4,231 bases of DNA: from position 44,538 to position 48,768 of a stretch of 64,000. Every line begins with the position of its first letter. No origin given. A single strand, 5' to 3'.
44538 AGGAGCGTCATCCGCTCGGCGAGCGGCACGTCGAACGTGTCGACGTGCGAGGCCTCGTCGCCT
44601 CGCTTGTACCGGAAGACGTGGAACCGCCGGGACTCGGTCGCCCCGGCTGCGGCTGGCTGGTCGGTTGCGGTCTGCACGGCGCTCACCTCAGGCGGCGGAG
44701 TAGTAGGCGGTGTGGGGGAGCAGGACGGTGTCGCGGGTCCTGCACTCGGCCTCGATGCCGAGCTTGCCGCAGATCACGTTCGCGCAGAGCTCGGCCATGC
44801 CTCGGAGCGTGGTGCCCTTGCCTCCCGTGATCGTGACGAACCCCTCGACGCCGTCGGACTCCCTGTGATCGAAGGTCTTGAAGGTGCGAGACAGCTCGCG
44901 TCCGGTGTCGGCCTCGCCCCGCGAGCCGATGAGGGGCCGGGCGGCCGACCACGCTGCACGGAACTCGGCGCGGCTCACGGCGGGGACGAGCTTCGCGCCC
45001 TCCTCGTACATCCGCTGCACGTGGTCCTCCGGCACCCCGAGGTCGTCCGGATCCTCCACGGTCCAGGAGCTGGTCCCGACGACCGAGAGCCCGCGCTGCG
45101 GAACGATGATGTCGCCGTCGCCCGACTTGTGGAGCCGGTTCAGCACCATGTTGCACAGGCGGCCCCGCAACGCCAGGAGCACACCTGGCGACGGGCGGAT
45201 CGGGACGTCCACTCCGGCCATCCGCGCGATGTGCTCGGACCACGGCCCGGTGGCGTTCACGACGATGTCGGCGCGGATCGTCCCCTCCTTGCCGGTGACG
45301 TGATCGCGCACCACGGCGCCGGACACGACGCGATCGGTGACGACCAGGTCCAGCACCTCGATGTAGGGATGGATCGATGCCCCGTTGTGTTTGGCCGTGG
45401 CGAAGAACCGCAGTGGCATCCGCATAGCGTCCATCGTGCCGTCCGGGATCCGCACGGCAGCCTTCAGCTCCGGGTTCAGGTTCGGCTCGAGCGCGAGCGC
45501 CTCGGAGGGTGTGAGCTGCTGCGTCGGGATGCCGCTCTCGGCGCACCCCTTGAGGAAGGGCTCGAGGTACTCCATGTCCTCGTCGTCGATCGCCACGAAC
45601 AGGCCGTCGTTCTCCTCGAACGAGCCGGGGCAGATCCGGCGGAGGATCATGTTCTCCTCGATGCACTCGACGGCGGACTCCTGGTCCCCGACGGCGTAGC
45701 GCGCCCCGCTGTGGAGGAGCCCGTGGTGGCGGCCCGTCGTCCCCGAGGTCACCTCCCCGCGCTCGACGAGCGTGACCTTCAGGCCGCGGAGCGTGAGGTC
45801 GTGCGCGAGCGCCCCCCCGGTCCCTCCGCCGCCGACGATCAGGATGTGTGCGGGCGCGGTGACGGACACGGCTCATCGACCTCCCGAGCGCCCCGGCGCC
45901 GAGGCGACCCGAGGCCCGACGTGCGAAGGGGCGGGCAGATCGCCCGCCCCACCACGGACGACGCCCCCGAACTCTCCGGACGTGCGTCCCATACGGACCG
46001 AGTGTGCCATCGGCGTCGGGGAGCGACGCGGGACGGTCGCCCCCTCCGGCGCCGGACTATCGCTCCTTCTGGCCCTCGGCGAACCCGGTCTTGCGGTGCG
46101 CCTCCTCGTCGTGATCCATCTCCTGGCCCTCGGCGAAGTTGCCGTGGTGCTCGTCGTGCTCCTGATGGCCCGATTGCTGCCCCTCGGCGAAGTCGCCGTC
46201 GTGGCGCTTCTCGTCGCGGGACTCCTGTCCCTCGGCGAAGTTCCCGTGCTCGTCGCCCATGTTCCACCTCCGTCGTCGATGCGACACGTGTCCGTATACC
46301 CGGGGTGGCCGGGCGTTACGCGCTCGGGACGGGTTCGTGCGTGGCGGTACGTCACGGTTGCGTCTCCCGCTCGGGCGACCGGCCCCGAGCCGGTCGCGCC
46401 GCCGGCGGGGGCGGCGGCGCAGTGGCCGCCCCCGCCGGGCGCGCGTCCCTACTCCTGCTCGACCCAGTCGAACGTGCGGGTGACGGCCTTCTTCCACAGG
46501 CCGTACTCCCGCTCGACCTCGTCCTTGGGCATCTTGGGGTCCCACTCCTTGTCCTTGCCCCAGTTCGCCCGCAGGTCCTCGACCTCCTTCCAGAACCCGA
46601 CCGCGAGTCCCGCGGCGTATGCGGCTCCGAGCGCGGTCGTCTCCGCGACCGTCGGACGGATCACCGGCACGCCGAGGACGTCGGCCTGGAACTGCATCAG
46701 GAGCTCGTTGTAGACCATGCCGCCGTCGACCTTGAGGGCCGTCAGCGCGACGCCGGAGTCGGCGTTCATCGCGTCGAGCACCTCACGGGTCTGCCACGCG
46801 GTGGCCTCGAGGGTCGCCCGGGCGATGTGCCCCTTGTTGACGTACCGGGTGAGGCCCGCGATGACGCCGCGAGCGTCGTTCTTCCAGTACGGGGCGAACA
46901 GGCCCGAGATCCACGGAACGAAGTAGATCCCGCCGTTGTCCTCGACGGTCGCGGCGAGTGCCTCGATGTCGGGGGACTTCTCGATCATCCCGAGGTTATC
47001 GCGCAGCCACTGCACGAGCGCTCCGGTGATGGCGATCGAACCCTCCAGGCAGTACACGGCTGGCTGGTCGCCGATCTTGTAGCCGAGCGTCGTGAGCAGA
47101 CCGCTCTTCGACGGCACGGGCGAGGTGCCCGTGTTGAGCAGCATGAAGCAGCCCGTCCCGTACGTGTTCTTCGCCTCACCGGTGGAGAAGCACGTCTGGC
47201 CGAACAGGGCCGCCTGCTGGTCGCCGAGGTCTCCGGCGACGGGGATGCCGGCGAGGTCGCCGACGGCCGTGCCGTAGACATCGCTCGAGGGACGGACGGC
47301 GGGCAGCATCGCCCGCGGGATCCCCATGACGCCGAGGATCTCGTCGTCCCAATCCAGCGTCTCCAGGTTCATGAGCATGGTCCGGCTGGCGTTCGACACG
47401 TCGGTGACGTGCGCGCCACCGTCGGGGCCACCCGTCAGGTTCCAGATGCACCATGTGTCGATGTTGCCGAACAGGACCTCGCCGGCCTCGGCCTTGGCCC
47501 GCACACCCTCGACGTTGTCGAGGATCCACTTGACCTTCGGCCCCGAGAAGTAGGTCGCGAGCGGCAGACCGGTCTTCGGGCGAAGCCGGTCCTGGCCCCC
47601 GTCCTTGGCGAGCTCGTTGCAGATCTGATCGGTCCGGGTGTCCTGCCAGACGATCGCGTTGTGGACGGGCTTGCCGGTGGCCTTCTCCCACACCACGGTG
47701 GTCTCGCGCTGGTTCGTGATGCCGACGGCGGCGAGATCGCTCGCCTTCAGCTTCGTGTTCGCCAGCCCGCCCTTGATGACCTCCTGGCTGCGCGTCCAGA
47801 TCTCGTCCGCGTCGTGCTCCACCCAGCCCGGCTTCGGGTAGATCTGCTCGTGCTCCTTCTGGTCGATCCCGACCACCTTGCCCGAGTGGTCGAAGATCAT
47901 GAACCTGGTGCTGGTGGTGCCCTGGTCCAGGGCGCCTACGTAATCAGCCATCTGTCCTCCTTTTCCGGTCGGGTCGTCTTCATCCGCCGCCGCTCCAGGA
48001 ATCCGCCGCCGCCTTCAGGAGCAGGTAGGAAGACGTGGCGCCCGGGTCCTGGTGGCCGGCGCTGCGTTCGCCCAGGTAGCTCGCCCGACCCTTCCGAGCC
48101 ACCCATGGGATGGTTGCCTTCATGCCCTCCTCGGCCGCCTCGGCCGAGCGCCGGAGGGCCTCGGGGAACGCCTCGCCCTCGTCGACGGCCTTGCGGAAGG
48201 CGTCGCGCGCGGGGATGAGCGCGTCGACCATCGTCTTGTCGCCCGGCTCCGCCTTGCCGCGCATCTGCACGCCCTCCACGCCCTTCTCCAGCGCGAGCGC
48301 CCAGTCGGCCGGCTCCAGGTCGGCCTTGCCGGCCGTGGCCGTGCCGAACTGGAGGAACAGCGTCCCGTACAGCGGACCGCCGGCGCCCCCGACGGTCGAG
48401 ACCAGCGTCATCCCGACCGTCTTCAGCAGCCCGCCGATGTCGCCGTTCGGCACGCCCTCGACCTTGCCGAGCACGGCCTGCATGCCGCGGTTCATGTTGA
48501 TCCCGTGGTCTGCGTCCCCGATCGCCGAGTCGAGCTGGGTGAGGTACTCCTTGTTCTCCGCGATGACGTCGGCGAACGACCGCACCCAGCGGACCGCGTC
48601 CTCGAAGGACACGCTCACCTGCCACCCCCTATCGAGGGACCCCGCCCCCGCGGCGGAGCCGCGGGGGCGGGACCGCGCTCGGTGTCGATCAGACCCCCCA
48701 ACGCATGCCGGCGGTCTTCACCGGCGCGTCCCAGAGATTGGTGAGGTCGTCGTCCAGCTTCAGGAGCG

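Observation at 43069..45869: Chimeric glycerol-3-phosphate dehydrogenase: GlpA-type flavoprotein coupled to SdhB/SdhC/SdhD-type subunits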

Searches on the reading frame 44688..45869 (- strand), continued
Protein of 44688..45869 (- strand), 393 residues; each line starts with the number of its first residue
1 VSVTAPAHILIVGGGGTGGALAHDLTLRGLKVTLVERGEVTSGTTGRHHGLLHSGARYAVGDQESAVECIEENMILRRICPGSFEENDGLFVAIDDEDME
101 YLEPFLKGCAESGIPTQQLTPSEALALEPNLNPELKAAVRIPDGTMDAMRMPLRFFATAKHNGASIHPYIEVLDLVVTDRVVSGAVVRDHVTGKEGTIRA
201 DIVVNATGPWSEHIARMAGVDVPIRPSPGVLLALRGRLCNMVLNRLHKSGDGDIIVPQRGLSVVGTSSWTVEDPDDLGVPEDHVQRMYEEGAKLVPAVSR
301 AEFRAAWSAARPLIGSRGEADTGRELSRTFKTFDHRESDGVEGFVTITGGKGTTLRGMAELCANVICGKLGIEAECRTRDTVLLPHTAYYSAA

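Call 59: predict_structure(alignment_id=A1)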
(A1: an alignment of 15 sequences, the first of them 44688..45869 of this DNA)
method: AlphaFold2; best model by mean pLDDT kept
length: 393 residues; sequences in the alignment: 15
mean_pLDDT: 91.0   pTM: 0.90
mean pLDDT of the five models: 91.0, 90.9, 90.3, 90.1, 89.3
residues with pLDDT >= 90: 291; 70-90: 83; 50-70: 9; < 50: 10
segments of 3 or more residues with pLDDT < 50: 1-3, 319-323
pLDDT, mean of each block of 10 residues (from residue 1): 73 96 97 96 85 91 89 93 92 96 97 97 98 97 92 95 96 97 98 97 96 95 88 95 91 89 87 84 92 95 93 66 57 92 94 89 95 92 94 65
secondary structure, 60 per line:
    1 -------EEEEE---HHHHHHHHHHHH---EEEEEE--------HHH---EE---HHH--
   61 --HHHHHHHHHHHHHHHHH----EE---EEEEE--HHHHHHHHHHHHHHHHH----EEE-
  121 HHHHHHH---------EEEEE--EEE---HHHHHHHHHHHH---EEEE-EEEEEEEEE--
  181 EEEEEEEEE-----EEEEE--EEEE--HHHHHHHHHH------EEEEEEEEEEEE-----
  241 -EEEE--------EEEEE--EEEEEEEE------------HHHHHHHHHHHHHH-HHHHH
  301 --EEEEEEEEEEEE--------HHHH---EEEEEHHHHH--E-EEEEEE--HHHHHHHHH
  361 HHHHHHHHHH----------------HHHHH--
elements in order: E8-12 H16-27 E31-36 H63-79 E89-93 H96-112 E117-119 H121-127 E137-141 E144-146 H150-161 E165-168 E170-178 E181-189 E195-199 E202-205 H208-217 E224-235 E242-245 E254-258 E261-268 H281-294 H296-300 E303-314 H323-326 E330-334 H335-339 E344-349 H352-370 H387-391

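Call 62: fold_search(model_id=the predicted structure, library=pdb)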
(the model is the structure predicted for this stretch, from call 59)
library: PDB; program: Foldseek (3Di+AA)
matches with E <= 10: 1989; with E <= 0.001: 1202
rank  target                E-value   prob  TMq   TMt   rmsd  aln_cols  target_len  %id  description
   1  9a53_A                3.8e-29  1.00  0.84  0.61   3.0       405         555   22  Integrative model of GLPD-ATPF by crosslinking MS and deep learning (released 2024-09-18)
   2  2rgo_A                1.6e-28  1.00  0.82  0.59   4.5       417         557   24  Structure of Alpha-Glycerophosphate Oxidase from Streptococcus sp.: A Template for the Mitochondrial Alpha-Glycerophos (released 2008-01-15)
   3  2rgh                  8.5e-28  1.00  0.80  0.59   4.1       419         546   23  Structure of Alpha-Glycerophosphate Oxidase from Streptococcus sp.: A Template for the Mitochondrial Alpha-Glycerophosph (released 2008-01-15)
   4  2rgo_B                1.4e-27  1.00  0.82  0.62   4.2       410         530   23  Structure of Alpha-Glycerophosphate Oxidase from Streptococcus sp.: A Template for the Mitochondrial Alpha-Glycerophos (released 2008-01-15)
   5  4ysh_B                8.0e-27  1.00  0.72  0.76   7.0       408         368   23  Crystal structure of glycine oxidase from Geobacillus kaustophilus (released 2016-03-23)
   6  4ysh_A                8.9e-26  1.00  0.73  0.77   5.6       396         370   23  Crystal structure of glycine oxidase from Geobacillus kaustophilus (released 2016-03-23)
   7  7cyx_A                3.3e-25  1.00  0.71  0.76   6.1       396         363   22  Crystal strcuture of Glycine oxidase from Bacillus cereus ATCC 14579 (released 2020-10-14)
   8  3da1                  5.6e-25  1.00  0.73  0.59   4.2       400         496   22  X-Ray structure of the glycerol-3-phosphate dehydrogenase from Bacillus halodurans complexed with FAD. Northeast Structu (released 2008-07-29)
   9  7cyx_B                1.5e-24  1.00  0.71  0.78   5.4       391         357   23  Crystal strcuture of Glycine oxidase from Bacillus cereus ATCC 14579 (released 2020-10-14)
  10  1y56_B                6.6e-24  1.00  0.70  0.73   4.7       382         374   22  Crystal structure of L-proline dehydrogenase from P.horikoshii (released 2005-07-26)
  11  2qcu_B                7.0e-24  1.00  0.80  0.63   4.1       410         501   19  Crystal structure of Glycerol-3-phosphate Dehydrogenase from Escherichia coli (released 2008-04-15)
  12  2qcu_A                2.0e-23  1.00  0.80  0.64   4.1       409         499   19  Crystal structure of Glycerol-3-phosphate Dehydrogenase from Escherichia coli (released 2008-04-15)
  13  2r4e_A                2.9e-23  1.00  0.83  0.67   3.2       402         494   20  Crystal structure of Escherichia coli Glycerol-3-phosphate Dehydrogenase in complex with DHAP (released 2008-04-29)
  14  2r4j_B                4.6e-23  1.00  0.83  0.66   3.2       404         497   20  Crystal structure of Escherichia coli SeMet substituted Glycerol-3-phosphate Dehydrogenase in complex with DHAP (released 2008-06-03)
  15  2r45_A                8.7e-23  1.00  0.78  0.63   4.2       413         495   19  Crystal structure of Escherichia coli Glycerol-3-phosphate Dehydrogenase in complex with 2-phospho-d-glyceric acid (released 2008-04-15)
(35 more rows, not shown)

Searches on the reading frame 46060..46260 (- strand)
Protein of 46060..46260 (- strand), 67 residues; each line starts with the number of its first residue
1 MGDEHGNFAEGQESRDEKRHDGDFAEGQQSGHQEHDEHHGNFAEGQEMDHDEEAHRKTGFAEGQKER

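Call 58: search_protein_families(library=ncbifam, proteins=[window:46060-46260:-], max_evalue=0.01)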
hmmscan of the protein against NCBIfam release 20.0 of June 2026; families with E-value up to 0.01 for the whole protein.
window:46060-46260:- (67 aa): 0 families

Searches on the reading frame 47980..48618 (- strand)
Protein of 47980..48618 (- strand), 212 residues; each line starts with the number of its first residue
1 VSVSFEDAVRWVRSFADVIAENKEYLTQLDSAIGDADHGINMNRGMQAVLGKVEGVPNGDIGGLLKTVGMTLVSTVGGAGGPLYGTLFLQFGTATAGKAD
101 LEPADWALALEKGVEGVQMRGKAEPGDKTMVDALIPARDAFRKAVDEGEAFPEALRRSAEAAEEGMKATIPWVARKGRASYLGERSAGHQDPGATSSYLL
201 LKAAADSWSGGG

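Call 3: search_protein_families(library=pfam, proteins=[window:47980-48618:-], max_evalue=0.01)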
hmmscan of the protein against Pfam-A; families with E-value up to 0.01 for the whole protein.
window:47980-48618:- (212 aa): 2 families
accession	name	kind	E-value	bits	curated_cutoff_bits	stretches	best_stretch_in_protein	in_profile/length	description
PF02734.22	Dak2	-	1.2e-57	195.1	27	1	32-205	1-173/174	DAK2 domain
PF12179.13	IKKbetaNEMObind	-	0.0013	18.9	25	1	17-38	2-23/37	I-kappa-kinase-beta NEMO binding domain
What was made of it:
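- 47980..48618 (-): dhaL, dihydroxyacetone kinase subunit L (212 aa). PF02734 Dak2 195 bits (call 3)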
